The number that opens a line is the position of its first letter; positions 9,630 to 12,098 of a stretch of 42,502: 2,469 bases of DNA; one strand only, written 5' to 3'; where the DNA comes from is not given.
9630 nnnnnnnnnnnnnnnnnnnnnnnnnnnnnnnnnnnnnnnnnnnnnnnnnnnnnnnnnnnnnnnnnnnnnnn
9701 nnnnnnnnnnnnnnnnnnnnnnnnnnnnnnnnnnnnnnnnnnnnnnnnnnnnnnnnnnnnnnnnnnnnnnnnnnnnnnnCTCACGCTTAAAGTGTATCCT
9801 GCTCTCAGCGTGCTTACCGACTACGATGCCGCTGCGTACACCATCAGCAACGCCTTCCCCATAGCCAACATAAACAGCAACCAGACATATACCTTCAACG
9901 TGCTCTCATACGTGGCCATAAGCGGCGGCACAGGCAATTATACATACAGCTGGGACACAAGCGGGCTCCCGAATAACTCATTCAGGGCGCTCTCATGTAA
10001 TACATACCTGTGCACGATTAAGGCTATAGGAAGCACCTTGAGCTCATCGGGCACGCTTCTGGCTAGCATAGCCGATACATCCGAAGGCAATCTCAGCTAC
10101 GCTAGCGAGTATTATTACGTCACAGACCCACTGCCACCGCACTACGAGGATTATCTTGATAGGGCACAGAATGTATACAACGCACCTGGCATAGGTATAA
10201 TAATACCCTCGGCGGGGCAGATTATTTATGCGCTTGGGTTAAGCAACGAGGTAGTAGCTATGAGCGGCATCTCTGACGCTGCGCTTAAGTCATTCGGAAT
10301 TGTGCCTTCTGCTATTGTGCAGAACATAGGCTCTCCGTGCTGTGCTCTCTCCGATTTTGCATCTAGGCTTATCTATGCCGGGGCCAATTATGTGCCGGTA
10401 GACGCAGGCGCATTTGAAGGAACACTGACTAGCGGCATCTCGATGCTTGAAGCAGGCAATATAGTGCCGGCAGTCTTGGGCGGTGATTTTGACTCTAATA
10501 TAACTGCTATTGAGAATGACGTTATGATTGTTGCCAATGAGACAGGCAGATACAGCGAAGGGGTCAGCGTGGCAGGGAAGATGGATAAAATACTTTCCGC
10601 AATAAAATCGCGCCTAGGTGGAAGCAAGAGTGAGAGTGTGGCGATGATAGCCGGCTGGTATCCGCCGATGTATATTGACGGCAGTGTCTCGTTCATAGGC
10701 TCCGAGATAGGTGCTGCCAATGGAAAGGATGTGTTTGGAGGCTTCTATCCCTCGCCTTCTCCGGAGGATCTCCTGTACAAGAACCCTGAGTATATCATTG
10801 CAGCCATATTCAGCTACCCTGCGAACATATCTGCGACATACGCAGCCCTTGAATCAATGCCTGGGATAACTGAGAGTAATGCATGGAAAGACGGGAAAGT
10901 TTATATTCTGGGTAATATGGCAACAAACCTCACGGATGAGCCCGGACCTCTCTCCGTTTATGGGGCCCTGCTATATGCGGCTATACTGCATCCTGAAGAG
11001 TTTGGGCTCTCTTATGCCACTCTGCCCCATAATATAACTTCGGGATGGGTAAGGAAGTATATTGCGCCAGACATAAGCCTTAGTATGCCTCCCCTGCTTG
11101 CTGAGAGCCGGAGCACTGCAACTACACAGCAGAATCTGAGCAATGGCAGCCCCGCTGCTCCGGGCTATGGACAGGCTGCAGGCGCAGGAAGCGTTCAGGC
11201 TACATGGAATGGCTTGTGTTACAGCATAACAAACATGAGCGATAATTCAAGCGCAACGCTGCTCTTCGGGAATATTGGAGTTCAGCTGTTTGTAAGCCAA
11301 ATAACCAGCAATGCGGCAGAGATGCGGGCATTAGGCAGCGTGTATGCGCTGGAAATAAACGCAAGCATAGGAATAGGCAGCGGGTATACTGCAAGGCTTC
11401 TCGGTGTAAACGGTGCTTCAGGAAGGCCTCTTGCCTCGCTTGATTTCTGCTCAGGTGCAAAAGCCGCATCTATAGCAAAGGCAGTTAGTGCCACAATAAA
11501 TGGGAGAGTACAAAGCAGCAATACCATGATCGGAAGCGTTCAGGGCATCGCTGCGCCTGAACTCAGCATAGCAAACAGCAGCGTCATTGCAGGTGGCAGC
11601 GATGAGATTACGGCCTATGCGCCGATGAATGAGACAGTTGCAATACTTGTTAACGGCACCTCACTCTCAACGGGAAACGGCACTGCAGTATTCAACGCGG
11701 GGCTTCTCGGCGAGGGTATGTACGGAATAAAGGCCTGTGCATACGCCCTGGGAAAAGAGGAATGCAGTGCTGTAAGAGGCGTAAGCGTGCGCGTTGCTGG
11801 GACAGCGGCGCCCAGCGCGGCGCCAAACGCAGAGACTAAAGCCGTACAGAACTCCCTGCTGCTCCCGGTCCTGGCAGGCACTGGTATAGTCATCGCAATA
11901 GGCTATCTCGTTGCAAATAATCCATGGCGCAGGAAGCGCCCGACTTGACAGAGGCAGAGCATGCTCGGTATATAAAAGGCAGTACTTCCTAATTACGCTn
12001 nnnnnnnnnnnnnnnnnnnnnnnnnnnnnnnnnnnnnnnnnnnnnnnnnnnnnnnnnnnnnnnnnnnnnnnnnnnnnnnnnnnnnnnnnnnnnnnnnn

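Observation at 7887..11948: Giant surface protein with a BtuF-type substrate-binding domain between an Ig-like module array and a membrane anchor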

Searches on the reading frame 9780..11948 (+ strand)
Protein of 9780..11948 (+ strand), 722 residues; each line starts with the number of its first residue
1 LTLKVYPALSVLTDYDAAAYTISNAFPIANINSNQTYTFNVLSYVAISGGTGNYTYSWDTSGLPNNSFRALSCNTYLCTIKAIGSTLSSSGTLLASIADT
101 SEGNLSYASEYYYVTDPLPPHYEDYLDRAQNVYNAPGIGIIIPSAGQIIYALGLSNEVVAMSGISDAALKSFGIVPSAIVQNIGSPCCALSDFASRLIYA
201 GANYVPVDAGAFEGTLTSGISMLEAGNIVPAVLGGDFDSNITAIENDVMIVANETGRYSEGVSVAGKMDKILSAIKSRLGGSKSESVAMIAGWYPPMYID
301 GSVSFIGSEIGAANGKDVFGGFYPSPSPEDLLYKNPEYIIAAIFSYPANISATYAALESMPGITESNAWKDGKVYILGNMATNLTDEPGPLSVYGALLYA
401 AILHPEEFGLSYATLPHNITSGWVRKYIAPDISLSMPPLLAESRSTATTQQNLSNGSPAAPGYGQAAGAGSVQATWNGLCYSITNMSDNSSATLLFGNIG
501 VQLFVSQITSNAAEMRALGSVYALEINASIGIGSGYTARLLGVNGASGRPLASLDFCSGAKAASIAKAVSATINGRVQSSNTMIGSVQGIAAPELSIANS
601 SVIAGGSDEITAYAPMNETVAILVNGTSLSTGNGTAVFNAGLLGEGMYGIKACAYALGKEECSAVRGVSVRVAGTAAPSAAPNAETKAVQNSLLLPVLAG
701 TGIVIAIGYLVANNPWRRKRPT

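Call 30: find_related_loci(query=A3, collection=genome_contigs, flank=10000)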
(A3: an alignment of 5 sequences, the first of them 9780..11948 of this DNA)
Query A3 (722 aa) in genome_contigs; peptide patterns used: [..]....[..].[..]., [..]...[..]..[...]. (x = any residue, [..] = any of these).
61 stretches matched a pattern; 7 encode a relative of the query (tblastn E <= 1e-3); 7 distinct loci.
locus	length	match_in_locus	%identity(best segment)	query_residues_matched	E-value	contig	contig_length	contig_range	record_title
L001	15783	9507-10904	48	1-464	1e-124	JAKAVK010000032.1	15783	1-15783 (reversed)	MAG: Candidatus Micrarchaeota archaeon isolate YP3.bin93 NODE_4578_length_15783_cov_6.39371, whole genome shotgun sequen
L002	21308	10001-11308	46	5-432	3e-116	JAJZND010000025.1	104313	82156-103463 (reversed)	MAG: Candidatus Micrarchaeota archaeon isolate MAS3.bin71 NODE_243_length_104313_cov_1.972021, whole genome shotgun sequ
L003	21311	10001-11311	46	3-432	2e-115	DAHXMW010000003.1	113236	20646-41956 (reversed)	MAG TPA_asm: Candidatus Micrarchaeota archaeon isolate clean1631 k141_648993, whole genome shotgun sequence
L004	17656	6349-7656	47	5-432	3e-115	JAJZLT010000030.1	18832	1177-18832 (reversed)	MAG: Candidatus Micrarchaeota archaeon isolate MAS3.bin136 NODE_6010_length_18832_cov_2.563646, whole genome shotgun seq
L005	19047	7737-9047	45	3-432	1e-104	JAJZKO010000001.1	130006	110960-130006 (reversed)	MAG: Candidatus Micrarchaeota archaeon isolate MAS1.bin30 NODE_39_length_130006_cov_95.055059, whole genome shotgun sequ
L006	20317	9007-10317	45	3-432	1e-104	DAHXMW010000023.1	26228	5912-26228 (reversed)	MAG TPA_asm: Candidatus Micrarchaeota archaeon isolate clean1631 k141_1620410, whole genome shotgun sequence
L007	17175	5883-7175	44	5-430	2e-96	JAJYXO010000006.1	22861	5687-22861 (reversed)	MAG: Candidatus Micrarchaeota archaeon isolate FK3.bin49 NODE_4405_length_22861_cov_2.787147, whole genome shotgun seque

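Call 31: find_related_loci(query=A3, collection=metagenome_contigs, flank=10000)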
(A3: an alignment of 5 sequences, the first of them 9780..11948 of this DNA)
Query A3 (722 aa) in metagenome_contigs; peptide patterns used: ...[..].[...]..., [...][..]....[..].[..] (x = any residue, [..] = any of these).
199 stretches matched a pattern; 1 encode a relative of the query (tblastn E <= 1e-3); 1 distinct loci.
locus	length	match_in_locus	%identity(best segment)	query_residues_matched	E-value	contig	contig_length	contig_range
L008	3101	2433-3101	44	2-225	7e-43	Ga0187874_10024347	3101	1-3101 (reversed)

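Call 51: predict_structure(alignment_id=A5)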
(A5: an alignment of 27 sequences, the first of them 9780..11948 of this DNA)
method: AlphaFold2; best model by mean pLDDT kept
length: 722 residues; sequences in the alignment: 27
mean_pLDDT: 62.0   pTM: 0.55
mean pLDDT of the five models: 62.0, 61.4, 61.3, 60.4, 59.5
residues with pLDDT >= 90: 235; 70-90: 78; 50-70: 59; < 50: 350
segments of 3 or more residues with pLDDT < 50: 1-67, 75-78, 89-118, 444-477, 506-515, 517-611, 615-650, 654-659, 664-722
pLDDT, mean of each block of 10 residues (from residue 1): 30 31 32 35 33 36 46 48 50 34 37 42 76 88 96 97 94 93 85 95 95 91 95 90 92 92 92 94 95 75 92 95 86 95 79 90 92 95 93 98 97 94 95 93 52 36 35 44 54 56 49 45 42 43 35 28 26 26 30 37 39 49 43 33 37 45 45 36 29 27 28 31 44
secondary structure, 60 per line:
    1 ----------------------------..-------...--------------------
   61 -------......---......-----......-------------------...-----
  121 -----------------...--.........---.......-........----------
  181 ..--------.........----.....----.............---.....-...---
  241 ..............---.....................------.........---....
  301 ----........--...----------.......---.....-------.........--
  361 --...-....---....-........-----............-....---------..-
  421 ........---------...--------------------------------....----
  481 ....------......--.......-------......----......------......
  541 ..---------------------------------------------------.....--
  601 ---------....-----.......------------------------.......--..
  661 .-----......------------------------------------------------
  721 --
elements in order (helices of 4 or more, strands of 3 or more residues): E38-40 E68-73 E77-82 E88-93 E113-115 E138-140 H143-151 E158-161 H163-170 H191-199 E204-208 H213-225 E229-233 H241-254 H258-278 E285-293 E297-300 H305-312 E315-317 H328-334 E338-342 H350-358 H367-370 E374-377 H379-386 H392-403 H405-408 H421-428 E473-476 E481-484 E491-496 E499-505 E513-518 E523-528 E535-542 E594-598 E610-613 E619-625 E650-656 E659-661 E667-672

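Call 62: search_protein_families(library=pfam, proteins=[L003:6132-6887:+, L003:6955-7347:-, L003:12596-13732:-, L003:13737-14936:-, L003:4705-5901:+, L001:8136-8921:+, L001:7174-8085:-, L001:13310-14020:-, L001:14065-14982:+, L007:2206-2556:-], max_evalue=0.001)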
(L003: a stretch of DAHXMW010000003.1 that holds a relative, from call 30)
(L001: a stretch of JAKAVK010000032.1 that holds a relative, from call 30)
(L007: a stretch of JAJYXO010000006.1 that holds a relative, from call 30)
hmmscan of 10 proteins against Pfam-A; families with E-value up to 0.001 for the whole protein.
L003:6132-6887:+ (251 aa): 1 family
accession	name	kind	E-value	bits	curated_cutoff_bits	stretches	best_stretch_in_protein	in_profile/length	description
PF02535.28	Zip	-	1.2e-07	31.8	35.1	1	102-247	172-321/323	ZIP Zinc transporter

L003:6955-7347:- (130 aa): 0 families

L003:12596-13732:- (378 aa): 2 families
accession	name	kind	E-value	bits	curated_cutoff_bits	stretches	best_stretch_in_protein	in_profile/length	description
PF00288.32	GHMP_kinases_N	-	1.9e-12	47.6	22.3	1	110-180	16-86/87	GHMP kinases N terminal domain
PF08544.19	GHMP_kinases_C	-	2.4e-05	25.1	21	1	303-347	17-67/85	GHMP kinases C terminal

L003:13737-14936:- (399 aa): 3 families
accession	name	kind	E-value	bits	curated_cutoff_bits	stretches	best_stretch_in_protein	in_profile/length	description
PF22700.2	MVD-like_N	-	3.2e-57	193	27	1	56-217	1-157/157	Diphosphomevalonate decarboxylase-like N-terminal domain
PF18376.6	MDD_C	-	3.2e-38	131.9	23.2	1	233-365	3-136/186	Mevalonate 5-diphosphate decarboxylase C-terminal domain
PF00288.32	GHMP_kinases_N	-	8.8e-08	32.7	22.3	1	127-194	6-71/87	GHMP kinases N terminal domain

L003:4705-5901:+ (398 aa): 1 family
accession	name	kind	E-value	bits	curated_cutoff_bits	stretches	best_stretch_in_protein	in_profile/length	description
PF14083.11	PGDYG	-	5.4e-18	65.7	27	1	55-146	5-101/102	PGDYG protein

L001:8136-8921:+ (261 aa): 2 families
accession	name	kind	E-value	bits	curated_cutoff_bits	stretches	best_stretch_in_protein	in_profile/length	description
PF00398.26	RrnaAD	-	1.2e-42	146.2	24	1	8-254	3-259/263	Ribosomal RNA adenine dimethylase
PF03602.21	Cons_hypoth95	-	0.00088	19.4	24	0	31-121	40-139/182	Conserved hypothetical protein 95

L001:7174-8085:- (303 aa): 5 families
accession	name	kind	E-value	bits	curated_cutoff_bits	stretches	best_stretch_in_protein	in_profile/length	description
PF13793.12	Pribosyltran_N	-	1.1e-27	96.7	25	1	14-128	3-117/117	N-terminal domain of ribose phosphate pyrophosphokinase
PF00156.33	Pribosyltran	-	4.6e-14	52.5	26.3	1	156-257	15-124/158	Phosphoribosyl transferase domain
PF14572.12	Pribosyl_synth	-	7e-06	26.6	27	1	216-289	79-152/184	Phosphoribosyl synthetase-associated domain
PF24390.1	PRTase-CE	-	0.00059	20.2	27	1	206-271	92-158/253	PRTase-CE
PF14681.12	UPRTase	-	0.00093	19.2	27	0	200-270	99-170/206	Uracil phosphoribosyltransferase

L001:13310-14020:- (236 aa): 2 families
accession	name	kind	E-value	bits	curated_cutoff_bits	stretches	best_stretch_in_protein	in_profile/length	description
PF13483.12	Lactamase_B_3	-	1.9e-29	103.1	24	1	24-199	2-160/160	Beta-lactamase superfamily domain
PF12706.13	Lactamase_B_2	-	5.2e-19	69.1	27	1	52-200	28-200/200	Beta-lactamase superfamily domain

L001:14065-14982:+ (305 aa): 1 family
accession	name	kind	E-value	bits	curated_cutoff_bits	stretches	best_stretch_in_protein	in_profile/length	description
PF01063.24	Aminotran_4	-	1.6e-51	175.8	28.5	1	34-264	1-223/223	Amino-transferase class IV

L007:2206-2556:- (116 aa): 0 families
